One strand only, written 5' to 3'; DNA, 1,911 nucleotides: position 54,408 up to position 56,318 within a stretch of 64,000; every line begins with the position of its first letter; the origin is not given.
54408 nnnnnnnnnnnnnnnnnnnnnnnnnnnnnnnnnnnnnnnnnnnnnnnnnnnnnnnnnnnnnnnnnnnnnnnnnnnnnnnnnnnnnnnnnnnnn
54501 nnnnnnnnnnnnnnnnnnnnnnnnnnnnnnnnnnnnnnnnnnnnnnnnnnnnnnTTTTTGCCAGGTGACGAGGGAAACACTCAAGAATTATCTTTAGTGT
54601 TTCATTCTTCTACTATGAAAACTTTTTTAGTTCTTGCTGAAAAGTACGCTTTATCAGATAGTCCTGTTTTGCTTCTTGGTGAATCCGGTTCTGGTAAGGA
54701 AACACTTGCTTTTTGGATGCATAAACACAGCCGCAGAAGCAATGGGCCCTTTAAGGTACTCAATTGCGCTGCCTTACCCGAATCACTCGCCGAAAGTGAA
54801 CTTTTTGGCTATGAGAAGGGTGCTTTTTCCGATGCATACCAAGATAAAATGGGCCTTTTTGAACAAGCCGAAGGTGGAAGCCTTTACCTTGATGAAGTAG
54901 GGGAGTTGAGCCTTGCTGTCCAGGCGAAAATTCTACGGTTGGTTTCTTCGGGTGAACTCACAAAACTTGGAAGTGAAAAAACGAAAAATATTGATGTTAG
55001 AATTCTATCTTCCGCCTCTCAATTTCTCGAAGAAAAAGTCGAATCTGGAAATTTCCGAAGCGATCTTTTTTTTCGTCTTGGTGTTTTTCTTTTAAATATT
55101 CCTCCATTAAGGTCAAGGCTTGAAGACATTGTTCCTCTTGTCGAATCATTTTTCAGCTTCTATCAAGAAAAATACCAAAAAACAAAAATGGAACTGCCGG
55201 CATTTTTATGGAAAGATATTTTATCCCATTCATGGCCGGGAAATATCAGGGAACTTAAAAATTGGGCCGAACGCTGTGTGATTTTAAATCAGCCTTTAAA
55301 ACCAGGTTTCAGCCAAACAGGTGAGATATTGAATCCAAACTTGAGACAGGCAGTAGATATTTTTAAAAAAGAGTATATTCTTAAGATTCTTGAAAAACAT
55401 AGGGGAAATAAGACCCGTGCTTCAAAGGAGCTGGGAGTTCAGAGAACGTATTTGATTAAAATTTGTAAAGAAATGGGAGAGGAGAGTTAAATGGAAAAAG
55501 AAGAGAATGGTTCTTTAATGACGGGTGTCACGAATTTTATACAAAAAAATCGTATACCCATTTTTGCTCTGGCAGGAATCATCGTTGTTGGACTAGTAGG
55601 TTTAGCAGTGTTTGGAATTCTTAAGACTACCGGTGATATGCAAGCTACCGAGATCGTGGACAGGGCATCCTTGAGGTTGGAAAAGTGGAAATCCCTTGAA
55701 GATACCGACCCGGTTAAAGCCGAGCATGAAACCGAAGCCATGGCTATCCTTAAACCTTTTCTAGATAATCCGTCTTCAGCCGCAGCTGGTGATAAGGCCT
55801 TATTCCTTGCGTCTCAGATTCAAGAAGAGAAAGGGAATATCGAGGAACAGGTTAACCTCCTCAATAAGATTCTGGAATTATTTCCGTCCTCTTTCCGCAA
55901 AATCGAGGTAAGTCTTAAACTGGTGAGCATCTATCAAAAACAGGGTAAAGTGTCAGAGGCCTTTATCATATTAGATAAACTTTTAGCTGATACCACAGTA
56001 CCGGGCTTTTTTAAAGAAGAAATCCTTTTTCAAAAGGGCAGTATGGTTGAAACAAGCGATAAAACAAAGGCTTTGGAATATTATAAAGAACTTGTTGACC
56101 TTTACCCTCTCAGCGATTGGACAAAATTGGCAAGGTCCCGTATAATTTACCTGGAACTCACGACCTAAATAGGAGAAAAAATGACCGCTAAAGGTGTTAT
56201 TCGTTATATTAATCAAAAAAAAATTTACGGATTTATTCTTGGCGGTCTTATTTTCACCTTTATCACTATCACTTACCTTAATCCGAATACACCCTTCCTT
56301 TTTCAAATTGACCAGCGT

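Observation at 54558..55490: Orphan sigma-54-activator-like AAA+ ATPase with no sensor domain and a GAFSDA variant of the GAFTGA loop, encoded immediately downstream of rpsA.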

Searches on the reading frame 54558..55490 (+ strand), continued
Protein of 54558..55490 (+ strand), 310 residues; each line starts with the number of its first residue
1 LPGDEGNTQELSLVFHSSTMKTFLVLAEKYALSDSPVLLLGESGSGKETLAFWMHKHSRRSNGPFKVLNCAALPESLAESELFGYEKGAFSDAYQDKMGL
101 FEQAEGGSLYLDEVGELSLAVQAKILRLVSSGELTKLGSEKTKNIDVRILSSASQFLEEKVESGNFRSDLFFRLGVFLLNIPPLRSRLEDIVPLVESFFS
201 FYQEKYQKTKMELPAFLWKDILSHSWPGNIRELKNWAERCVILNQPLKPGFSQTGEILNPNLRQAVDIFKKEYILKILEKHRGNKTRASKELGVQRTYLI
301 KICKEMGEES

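Call 47: search_solved_structures(query=window:54558-55490:+, max_evalue=1e-20, show_alignments=2)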
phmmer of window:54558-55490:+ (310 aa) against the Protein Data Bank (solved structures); distinct sequences matched with E-value up to 1e-20: 35.
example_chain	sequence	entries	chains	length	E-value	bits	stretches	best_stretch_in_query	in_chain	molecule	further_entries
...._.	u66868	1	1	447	1.1e-68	235.1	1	8-307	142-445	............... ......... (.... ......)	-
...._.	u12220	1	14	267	1.6e-65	224.8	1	8-245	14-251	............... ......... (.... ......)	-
4ly6_A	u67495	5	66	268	1.7e-65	224.8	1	8-245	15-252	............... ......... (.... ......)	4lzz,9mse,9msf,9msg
1ny5_A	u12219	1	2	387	5.1e-65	223.2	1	8-245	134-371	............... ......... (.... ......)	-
3m0e_A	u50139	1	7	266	1.1e-64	222.1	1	8-245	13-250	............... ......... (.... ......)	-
3dzd_A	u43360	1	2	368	2e-61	211.4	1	25-244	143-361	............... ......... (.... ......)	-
9qq6_C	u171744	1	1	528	1.8e-60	208.3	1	12-245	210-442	Nif-specific regulatory protein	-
1ojl_A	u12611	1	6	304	3.8e-60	207.2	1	20-300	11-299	TRANSCRIPTIONAL REGULATORY PROTEIN ZRAR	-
6iy8_A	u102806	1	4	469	4e-60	207.1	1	22-247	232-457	Positive regulator CapR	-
6jdl_A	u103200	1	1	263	4.3e-60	207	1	13-244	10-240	Nitrogen assimilation regulatory protein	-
6jdi_A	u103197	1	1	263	4.3e-60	207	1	13-244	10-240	Nitrogen assimilation regulatory protein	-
5exp_A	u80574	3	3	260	7.6e-60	206.2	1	12-244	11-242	Transcriptional regulator FleQ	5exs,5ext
7ejw_C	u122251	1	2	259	8e-60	206.1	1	13-244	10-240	Transcriptional regulator FleQ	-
6j7e_A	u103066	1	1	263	8.2e-60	206.1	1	13-244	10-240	Nitrogen assimilation regulatory protein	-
5exx_A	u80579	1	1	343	1.2e-59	205.6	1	12-244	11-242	Transcriptional regulator FleQ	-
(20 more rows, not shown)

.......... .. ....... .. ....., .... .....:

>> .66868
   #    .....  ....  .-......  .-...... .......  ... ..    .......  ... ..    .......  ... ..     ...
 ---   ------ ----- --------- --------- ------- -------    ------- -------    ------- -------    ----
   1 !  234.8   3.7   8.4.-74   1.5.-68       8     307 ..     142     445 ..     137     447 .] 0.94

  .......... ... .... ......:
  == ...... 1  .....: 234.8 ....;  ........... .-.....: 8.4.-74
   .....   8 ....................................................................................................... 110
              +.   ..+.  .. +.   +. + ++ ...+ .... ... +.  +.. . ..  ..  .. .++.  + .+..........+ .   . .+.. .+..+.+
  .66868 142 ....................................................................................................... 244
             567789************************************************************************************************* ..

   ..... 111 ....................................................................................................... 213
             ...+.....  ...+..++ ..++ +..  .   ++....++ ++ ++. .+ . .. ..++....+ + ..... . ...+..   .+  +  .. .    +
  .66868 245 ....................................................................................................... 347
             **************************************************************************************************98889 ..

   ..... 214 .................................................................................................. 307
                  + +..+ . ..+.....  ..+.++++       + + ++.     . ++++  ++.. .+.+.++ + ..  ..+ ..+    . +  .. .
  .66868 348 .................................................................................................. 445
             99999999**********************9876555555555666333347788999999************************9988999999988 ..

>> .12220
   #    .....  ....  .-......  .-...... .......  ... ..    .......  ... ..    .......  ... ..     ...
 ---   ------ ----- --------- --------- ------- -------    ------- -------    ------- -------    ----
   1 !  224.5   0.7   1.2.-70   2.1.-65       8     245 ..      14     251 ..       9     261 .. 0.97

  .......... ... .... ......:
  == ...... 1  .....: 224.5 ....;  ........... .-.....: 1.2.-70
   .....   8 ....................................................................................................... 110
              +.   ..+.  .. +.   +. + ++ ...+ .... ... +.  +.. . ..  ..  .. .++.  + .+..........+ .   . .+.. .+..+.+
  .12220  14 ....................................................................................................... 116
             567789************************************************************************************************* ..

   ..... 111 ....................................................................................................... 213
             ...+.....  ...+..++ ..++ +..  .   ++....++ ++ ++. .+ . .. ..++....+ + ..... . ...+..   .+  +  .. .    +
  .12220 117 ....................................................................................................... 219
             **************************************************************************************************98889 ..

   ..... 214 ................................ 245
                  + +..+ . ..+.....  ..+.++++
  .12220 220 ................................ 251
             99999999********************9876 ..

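Call 62: list_cluster_members(proteins=[window:54558-55490:+, P0001, P0121, P0241])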
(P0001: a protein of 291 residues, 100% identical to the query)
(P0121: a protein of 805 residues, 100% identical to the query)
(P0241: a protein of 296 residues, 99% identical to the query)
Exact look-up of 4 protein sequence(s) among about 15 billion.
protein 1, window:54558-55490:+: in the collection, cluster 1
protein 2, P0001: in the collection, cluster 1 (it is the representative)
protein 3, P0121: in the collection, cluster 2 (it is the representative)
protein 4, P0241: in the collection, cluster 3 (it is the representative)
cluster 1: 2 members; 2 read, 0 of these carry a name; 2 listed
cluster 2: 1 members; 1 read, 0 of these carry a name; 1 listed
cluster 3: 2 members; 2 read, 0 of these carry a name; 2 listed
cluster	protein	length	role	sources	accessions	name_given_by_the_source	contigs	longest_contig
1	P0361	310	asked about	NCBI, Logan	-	-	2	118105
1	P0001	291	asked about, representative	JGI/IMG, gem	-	-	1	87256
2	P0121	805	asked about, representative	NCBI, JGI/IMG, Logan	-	-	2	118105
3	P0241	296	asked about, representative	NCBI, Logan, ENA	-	-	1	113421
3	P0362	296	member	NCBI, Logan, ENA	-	-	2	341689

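Call 73: predict_structure(alignment_id=A3)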
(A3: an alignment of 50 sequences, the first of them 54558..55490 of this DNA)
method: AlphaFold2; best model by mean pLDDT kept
length: 310 residues; sequences in the alignment: 50
mean_pLDDT: 91.7   pTM: 0.78
mean pLDDT of the five models: 91.7, 91.7, 90.5, 90.2, 90.1
residues with pLDDT >= 90: 265; 70-90: 23; 50-70: 7; < 50: 15
segments of 3 or more residues with pLDDT < 50: 1-8, 254-259
pLDDT, mean of each block of 10 residues (from residue 1): 42 88 97 98 95 97 97 95 98 97 98 98 97 97 98 95 98 97 96 96 96 94 93 96 93 54 81 93 95 96 81
secondary structure, 60 per line:
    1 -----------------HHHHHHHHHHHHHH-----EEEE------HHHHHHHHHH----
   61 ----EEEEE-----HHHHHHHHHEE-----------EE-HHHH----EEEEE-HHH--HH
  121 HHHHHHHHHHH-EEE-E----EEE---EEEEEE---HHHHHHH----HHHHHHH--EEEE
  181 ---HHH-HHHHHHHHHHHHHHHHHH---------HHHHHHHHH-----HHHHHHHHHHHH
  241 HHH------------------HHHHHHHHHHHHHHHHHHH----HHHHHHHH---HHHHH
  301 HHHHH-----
elements in order: H18-31 E37-40 H47-56 E65-69 H75-83 H100-103 E108-112 H119-131 E133-135 E142-144 E148-153 H157-163 H168-174 E177-180 H188-205 H215-223 H229-243 H262-280 H285-292 H296-305

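Call 75: fold_search(model_id=the predicted structure, library=pdb)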
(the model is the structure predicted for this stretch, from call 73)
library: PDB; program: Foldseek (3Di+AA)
matches with E <= 10: 1740; with E <= 0.001: 922
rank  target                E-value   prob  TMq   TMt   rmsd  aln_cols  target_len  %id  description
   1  1ny5_A                8.7e-30  1.00  0.73  0.59   1.2       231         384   48  Crystal structure of sigm54 activator (AAA+ ATPase) in the inactive state (released 2003-11-11)
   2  1ny5_B                8.6e-29  1.00  0.73  0.59   1.1       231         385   48  Crystal structure of sigm54 activator (AAA+ ATPase) in the inactive state (released 2003-11-11)
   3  5m7p_A                2.8e-28  1.00  0.71  0.51   8.3       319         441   34  Crystal structure of NtrX from Brucella abortus in complex with ADP processed with the CrystalDirect automated mountin (released 2017-01-25)
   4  6jdi                  3.2e-28  1.00  0.72  0.88   1.6       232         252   43  Central domain of FleQ H287N mutant in complex with ATPgS and Mg (released 2019-11-27)
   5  3m0e_A                3.6e-28  1.00  0.69  0.85   2.2       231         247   47  Crystal structure of the ATP-bound state of Walker B mutant of NtrC1 ATPase domain (released 2010-11-03)
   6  4qht_A                4.1e-28  1.00  0.72  0.90   1.8       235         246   41  Crystal structure of AAA+/ sigma 54 activator domain of the flagellar regulatory protein FlrC from Vibrio cholerae in  (released 2014-07-16)
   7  5m7o_B                4.6e-28  1.00  0.71  0.51   7.7       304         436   36  Crystal structure of NtrX from Brucella abortus processed with the CrystalDirect automated mounting and cryo-cooling t (released 2017-01-25)
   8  5exp                  6.2e-28  1.00  0.71  0.88   1.6       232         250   43  AAA+ domain of FleQ from Pseudomonas aeruginosa (released 2016-01-13)
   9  4qht_C                7.9e-28  1.00  0.72  0.90   3.2       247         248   41  Crystal structure of AAA+/ sigma 54 activator domain of the flagellar regulatory protein FlrC from Vibrio cholerae in  (released 2014-07-16)
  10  3dzd_A                9.4e-28  1.00  0.74  0.63   1.8       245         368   44  Crystal structure of sigma54 activator NTRC4 in the inactive state (released 2008-11-25)
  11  1ojl_D                1.1e-27  1.00  0.74  0.77   8.4       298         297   40  Crystal structure of a sigma54-activator suggests the mechanism for the conformational switch necessary for sigma54 bi (released 2005-05-19)
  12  5exs                  1.4e-27  1.00  0.72  0.88   1.8       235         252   42  AAA+ ATPase FleQ from Pseudomonas aeruginosa bound to ATP-gamma-S (released 2016-01-13)
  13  4lzz_W                1.7e-27  1.00  0.71  0.87   2.4       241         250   46  Nucleotide-induced asymmetry within atpase activator ring drives s54-RNAP interaction and ATP hydrolysis (released 2013-12-04)
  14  5m7n_B                2.2e-27  1.00  0.71  0.52   7.2       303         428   35  Crystal structure of NtrX from Brucella abortus in complex with ATP processed with the CrystalDirect automated mountin (released 2017-01-25)
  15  6luf_A                2.5e-27  1.00  0.71  0.89   1.9       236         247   41  Trans-acting mutant Y290A of the central AAA+ domain of the flagellar regulatory protein FlrC (released 2020-03-18)
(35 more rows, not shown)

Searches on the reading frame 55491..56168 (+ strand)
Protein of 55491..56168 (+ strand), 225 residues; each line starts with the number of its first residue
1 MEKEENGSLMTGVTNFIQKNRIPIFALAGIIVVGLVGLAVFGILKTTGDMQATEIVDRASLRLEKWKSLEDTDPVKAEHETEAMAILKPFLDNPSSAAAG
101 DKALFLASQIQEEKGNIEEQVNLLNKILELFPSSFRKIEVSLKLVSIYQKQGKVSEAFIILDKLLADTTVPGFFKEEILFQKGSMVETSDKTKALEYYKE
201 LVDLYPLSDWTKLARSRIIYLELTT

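Call 3: search_protein_families(library=pfam, proteins=[window:55491-56168:+], max_evalue=0.01)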
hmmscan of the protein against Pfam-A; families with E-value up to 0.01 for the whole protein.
window:55491-56168:+ (225 aa): 6 families
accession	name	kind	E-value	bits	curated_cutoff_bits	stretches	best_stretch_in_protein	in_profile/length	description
PF13174.12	TPR_6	-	5.1e-09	36.6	26.3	0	186-208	11-33/33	Tetratricopeptide repeat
PF13428.12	TPR_14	-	1.4e-06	28.8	23.5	0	103-134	3-34/44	Tetratricopeptide repeat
PF13181.12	TPR_8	-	2e-06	27.9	25.7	0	102-133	2-33/34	Tetratricopeptide repeat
PF13525.12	YfiO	-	1.9e-05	25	25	1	101-221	5-136/203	Outer membrane lipoprotein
PF09976.15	TPR_21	-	0.00051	20.3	25.5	1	16-184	3-154/193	Tetratricopeptide repeat-like domain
PF07719.23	TPR_2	-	0.00089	19.6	27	0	190-206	16-32/34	Tetratricopeptide repeat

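Call 4: search_protein_families(library=ncbifam, proteins=[window:55491-56168:+], max_evalue=0.01)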
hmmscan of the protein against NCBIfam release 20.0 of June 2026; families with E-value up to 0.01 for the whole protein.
window:55491-56168:+ (225 aa): 5 families
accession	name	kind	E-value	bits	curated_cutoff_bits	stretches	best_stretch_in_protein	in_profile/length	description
TIGR02795.1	tol_pal_ybgF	equivalog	9.9e-06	26.1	90.1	0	184-217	85-118/119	tol-pal system protein YbgF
TIGR03302.1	OM_YfiO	subfamily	0.00013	21.6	81.4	0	186-221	44-79/239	outer membrane protein assembly factor BamD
TIGR02917.1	PEP_TPR_lipo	equivalog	0.002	16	312.2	1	103-206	535-632/899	XrtA/PEP-CTERM system TPR-repeat protein PrsT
NF052312.1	T9SS_PorW_SprE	equivalog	0.0033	16.1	250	1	78-200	193-315/716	type IX secretion system periplasmic lipoprotein PorW/SprE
NF038287.2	Amuc_1100_fam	equivalog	0.0075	15.7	180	0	15-69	2-55/326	Amuc_1100 family pilus-like protein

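Call 61: search_protein_families(library=pfam, alignment_id=A2, max_evalue=0.01)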
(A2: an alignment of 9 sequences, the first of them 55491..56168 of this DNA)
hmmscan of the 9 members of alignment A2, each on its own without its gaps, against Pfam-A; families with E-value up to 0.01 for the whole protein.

A. member 1, window:55491-56168:+ (225 aa): 6 families
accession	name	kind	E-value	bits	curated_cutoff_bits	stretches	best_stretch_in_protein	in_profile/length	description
PF13174.12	TPR_6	-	5.1e-09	36.6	26.3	0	186-208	11-33/33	Tetratricopeptide repeat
PF13428.12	TPR_14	-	1.4e-06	28.8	23.5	0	103-134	3-34/44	Tetratricopeptide repeat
PF13181.12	TPR_8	-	2e-06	27.9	25.7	0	102-133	2-33/34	Tetratricopeptide repeat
PF13525.12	YfiO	-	1.9e-05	25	25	1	101-221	5-136/203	Outer membrane lipoprotein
PF09976.15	TPR_21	-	0.00051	20.3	25.5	1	16-184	3-154/193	Tetratricopeptide repeat-like domain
PF07719.23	TPR_2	-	0.00089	19.6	27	0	190-206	16-32/34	Tetratricopeptide repeat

B. families by the number of members that match (of 9 scanned): 23 families
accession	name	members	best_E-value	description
PF13174.12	TPR_6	9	6.3e-11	Tetratricopeptide repeat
PF13428.12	TPR_14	9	2.6e-07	Tetratricopeptide repeat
PF09976.15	TPR_21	8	4.2e-12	Tetratricopeptide repeat-like domain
PF13181.12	TPR_8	8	9.5e-07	Tetratricopeptide repeat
PF13525.12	YfiO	7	2e-08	Outer membrane lipoprotein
PF07719.23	TPR_2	7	2.5e-07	Tetratricopeptide repeat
PF14559.12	TPR_19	6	1.5e-06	Tetratricopeptide repeat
PF13432.12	TPR_16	5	6.9e-08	Tetratricopeptide repeat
PF13424.12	TPR_12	4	7.6e-05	Tetratricopeptide repeat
PF00515.34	TPR_1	4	9.9e-05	Tetratricopeptide repeat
PF25064.1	ARM_TT21_5th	2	2e-05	TT21 fifth ARM repeats domain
PF13176.12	TPR_7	2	6.3e-05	Tetratricopeptide repeat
PF25062.1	ARM_TT21_N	2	0.0026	Tetratricopeptide repeat protein 21 N-terminal ARM repeat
PF13431.12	TPR_17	2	0.0027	Tetratricopeptide repeat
PF12968.13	DUF3856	1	0.00016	Domain of Unknown Function (DUF3856)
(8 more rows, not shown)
